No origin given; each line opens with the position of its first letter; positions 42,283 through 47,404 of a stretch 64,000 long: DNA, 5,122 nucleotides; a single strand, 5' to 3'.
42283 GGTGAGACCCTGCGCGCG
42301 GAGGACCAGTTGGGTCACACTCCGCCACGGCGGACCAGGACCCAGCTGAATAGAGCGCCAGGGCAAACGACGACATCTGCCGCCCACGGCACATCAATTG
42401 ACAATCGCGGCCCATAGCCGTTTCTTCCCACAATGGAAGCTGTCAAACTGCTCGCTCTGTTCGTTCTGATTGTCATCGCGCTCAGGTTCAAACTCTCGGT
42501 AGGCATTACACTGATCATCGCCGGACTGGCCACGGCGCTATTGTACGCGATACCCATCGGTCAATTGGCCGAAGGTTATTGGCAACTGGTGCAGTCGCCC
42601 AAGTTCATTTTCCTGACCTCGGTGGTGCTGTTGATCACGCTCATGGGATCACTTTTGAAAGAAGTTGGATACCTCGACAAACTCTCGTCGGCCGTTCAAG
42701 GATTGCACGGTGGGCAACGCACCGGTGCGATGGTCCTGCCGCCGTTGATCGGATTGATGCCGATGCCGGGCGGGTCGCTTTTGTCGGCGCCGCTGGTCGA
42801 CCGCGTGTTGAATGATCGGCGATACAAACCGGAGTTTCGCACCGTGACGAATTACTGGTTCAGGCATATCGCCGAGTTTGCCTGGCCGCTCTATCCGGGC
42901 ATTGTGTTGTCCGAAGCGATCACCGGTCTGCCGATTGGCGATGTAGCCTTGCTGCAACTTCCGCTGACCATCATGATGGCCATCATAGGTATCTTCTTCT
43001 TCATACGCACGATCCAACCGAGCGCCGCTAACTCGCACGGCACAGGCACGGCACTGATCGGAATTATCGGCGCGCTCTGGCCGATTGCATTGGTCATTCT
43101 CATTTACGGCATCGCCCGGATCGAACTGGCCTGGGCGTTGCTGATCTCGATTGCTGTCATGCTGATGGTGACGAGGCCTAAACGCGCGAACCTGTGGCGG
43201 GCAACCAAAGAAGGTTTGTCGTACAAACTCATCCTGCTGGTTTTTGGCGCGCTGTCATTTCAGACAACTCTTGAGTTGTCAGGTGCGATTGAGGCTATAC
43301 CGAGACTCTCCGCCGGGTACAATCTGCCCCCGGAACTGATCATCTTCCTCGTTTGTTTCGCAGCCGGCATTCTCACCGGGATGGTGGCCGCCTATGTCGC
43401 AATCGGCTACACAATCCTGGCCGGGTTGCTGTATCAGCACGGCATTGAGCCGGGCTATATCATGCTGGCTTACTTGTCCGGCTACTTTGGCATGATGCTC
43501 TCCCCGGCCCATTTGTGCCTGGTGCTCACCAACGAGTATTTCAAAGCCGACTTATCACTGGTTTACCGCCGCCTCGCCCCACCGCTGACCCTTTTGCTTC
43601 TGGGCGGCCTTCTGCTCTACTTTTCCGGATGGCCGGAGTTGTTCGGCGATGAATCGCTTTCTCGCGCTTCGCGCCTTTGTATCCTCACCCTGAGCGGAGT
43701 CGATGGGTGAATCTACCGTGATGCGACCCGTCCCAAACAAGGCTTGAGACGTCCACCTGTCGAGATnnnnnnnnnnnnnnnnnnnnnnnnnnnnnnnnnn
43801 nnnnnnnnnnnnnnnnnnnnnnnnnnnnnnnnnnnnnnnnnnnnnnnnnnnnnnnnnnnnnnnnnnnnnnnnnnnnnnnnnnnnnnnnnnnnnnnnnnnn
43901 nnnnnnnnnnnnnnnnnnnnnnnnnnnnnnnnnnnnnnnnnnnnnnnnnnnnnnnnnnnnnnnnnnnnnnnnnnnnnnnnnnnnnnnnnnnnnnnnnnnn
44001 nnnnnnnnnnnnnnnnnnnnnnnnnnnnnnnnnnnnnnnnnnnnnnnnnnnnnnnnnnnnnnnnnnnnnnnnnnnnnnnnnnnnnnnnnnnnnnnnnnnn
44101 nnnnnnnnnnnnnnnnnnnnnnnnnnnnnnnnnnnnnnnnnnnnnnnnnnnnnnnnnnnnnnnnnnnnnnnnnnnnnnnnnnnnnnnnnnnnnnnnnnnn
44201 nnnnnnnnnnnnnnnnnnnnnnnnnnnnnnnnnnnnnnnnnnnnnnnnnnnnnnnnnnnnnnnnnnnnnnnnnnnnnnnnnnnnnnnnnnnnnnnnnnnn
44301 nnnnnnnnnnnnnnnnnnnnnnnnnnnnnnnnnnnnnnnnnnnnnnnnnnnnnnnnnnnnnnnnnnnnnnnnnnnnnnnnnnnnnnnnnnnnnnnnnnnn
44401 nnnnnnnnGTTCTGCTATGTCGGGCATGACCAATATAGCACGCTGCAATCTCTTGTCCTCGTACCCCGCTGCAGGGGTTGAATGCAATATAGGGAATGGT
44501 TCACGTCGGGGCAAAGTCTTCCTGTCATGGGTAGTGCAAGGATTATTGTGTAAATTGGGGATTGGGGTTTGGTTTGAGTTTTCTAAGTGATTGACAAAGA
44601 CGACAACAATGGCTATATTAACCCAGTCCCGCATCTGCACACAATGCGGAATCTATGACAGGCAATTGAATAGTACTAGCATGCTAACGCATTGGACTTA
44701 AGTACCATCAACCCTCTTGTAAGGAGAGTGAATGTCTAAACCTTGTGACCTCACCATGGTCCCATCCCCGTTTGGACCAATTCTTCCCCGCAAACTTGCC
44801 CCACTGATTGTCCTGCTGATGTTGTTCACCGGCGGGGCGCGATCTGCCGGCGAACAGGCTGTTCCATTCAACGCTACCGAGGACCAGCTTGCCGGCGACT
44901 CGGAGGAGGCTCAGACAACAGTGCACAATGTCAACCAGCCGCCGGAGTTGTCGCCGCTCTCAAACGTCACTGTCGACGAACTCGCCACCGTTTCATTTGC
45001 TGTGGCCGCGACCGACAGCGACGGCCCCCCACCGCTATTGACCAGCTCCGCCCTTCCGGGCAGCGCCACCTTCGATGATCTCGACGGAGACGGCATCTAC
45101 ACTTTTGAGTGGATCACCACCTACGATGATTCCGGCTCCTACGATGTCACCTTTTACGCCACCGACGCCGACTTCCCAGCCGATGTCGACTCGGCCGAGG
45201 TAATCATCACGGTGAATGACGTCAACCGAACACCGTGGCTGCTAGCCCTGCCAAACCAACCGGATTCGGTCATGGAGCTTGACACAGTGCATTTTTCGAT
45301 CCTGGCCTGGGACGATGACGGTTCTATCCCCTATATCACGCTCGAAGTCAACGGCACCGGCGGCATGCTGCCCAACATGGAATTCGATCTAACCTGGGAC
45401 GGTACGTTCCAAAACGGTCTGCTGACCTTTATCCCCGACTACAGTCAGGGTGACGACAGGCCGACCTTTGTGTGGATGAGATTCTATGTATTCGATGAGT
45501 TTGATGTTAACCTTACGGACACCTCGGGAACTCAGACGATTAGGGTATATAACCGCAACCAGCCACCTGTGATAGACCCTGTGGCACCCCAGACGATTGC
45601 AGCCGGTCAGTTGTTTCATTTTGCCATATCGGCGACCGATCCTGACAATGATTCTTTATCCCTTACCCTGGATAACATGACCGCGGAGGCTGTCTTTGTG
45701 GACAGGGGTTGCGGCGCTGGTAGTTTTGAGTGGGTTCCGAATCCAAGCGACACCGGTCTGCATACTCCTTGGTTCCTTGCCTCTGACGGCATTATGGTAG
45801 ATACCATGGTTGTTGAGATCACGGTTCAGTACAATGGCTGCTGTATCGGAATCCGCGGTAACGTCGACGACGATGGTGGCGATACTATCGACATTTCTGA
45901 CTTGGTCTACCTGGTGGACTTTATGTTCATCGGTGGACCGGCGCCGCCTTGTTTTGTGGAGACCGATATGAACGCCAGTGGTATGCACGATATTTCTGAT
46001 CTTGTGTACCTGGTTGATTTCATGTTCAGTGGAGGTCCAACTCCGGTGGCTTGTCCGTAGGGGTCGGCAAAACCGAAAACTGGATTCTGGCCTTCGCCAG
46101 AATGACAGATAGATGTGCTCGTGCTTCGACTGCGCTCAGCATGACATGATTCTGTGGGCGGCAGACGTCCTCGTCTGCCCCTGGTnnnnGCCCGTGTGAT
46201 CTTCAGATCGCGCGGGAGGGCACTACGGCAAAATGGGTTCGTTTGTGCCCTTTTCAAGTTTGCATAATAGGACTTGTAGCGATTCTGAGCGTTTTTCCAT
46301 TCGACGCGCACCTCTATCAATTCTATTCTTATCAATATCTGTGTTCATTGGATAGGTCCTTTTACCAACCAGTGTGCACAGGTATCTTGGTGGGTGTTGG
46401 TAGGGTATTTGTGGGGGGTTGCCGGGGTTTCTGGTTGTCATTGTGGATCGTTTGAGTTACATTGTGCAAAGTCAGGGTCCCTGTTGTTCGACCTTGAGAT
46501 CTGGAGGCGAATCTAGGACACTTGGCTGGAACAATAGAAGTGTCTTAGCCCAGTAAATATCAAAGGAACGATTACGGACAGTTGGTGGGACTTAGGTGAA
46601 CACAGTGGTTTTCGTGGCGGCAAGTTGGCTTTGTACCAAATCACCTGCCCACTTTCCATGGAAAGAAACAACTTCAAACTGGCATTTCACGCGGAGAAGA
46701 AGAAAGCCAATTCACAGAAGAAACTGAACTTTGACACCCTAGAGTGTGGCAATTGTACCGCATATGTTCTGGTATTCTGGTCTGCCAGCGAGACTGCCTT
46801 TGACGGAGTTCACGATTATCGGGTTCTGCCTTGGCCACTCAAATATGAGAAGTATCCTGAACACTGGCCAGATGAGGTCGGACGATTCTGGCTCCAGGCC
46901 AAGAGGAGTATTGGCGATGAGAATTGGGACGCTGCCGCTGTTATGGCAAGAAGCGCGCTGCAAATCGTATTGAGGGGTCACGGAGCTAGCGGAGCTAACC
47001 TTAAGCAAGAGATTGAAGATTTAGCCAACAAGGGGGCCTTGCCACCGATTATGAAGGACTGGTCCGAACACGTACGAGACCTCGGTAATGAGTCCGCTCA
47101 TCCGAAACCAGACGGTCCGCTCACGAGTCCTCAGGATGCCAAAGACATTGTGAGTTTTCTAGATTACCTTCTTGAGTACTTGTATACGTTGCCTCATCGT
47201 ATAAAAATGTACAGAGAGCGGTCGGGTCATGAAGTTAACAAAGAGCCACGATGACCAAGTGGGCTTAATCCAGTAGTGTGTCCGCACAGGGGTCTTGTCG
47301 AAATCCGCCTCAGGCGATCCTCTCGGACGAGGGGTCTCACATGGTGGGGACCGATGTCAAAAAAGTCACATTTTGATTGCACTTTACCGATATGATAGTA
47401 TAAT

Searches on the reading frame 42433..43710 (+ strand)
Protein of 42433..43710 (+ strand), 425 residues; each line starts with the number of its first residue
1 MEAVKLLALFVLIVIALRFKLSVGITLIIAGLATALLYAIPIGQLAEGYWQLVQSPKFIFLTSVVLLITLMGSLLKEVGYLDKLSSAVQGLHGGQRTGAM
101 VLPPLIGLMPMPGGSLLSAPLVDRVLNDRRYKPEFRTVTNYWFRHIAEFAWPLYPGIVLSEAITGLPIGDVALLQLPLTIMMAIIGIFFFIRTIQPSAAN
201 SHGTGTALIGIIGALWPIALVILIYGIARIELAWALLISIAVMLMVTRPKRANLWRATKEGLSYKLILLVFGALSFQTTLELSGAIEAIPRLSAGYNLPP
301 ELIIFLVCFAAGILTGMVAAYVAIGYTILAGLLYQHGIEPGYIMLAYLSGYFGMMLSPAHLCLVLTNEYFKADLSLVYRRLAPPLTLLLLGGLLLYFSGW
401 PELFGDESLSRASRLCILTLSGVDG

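Call 7: search_protein_families(library=pfam, proteins=[window:42433-43710:+])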
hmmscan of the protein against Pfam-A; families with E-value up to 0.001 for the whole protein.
window:42433-43710:+ (425 aa): 1 family
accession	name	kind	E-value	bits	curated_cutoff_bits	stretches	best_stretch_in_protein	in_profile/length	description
PF04165.18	DUF401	-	2.2e-60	205.5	24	1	6-395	5-389/393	Protein of unknown function (DUF401)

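Call 9: find_encoding_contigs(protein=window:42433-43710:+, flank=10000, max_places=6)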
Protein window:42433-43710:+ (425 aa): 6 contigs read that carry it; 3 places shown.
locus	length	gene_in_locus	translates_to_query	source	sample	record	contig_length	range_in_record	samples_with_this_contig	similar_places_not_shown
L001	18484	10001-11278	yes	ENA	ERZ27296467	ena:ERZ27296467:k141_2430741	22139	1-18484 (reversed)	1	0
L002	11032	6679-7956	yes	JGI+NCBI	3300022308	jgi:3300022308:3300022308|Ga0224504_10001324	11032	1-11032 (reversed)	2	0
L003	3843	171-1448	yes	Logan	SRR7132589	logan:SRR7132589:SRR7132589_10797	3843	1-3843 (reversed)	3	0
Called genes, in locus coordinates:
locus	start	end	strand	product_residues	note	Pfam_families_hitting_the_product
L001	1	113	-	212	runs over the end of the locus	-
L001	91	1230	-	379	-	PF01966:HD, PF13286:HD_assoc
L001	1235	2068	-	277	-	-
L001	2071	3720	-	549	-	PF00932:LTD, PF13585:CHU_C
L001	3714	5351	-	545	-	-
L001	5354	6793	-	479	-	PF00158:Sigma54_activat, PF14532:Sigma54_activ_2, PF07724:AAA_2 (weak), PF00004:AAA (weak), PF07728:AAA_5 (weak), PF25601:AAA_lid_14, PF02954:HTH_8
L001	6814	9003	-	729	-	PF08206:OB_RNB, PF17876:CSD2, PF00773:RNB, PF00575:S1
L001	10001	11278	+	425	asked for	PF04165:DUF401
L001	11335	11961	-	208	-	-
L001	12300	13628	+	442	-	PF17803:Cadherin_4 (faint), PF17963:Big_9 (faint)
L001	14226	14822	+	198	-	PF13643:DUF4145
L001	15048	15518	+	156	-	PF01936:NYN (weak)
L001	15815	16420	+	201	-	PF07638:Sigma70_ECF (weak), PF04542:Sigma70_r2, PF08281:Sigma70_r4_2, PF04545:Sigma70_r4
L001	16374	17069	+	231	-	PF13490:zf-HC2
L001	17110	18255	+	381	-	PF13365:Trypsin_2, PF00595:PDZ (faint), PF13180:PDZ_2, PF17820:PDZ_6 (faint)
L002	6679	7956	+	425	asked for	PF04165:DUF401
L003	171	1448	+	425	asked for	PF04165:DUF401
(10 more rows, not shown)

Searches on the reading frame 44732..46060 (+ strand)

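Call 7: search_protein_families(library=pfam, proteins=[window:44732-46060:+])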
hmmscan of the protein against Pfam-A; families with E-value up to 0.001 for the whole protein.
window:44732-46060:+ (442 aa): 2 families
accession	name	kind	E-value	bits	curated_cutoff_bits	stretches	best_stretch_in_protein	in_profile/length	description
PF17963.7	Big_9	-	7.8e-10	39.9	23.6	1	276-364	1-89/89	Bacterial Ig domain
PF17803.7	Cadherin_4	-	7e-07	30.1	25.1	0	61-125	4-71/71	Bacterial cadherin-like domain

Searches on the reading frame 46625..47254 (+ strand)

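Call 68: search_protein_families(library=pfam, proteins=[window:46625-47254:+])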
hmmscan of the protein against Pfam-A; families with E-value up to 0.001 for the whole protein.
window:46625-47254:+ (209 aa): 1 family
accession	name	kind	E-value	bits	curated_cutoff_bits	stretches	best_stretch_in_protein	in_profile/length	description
PF13643.11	DUF4145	-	2.3e-15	56.8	23.1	1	99-179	9-87/88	Domain of unknown function (DUF4145)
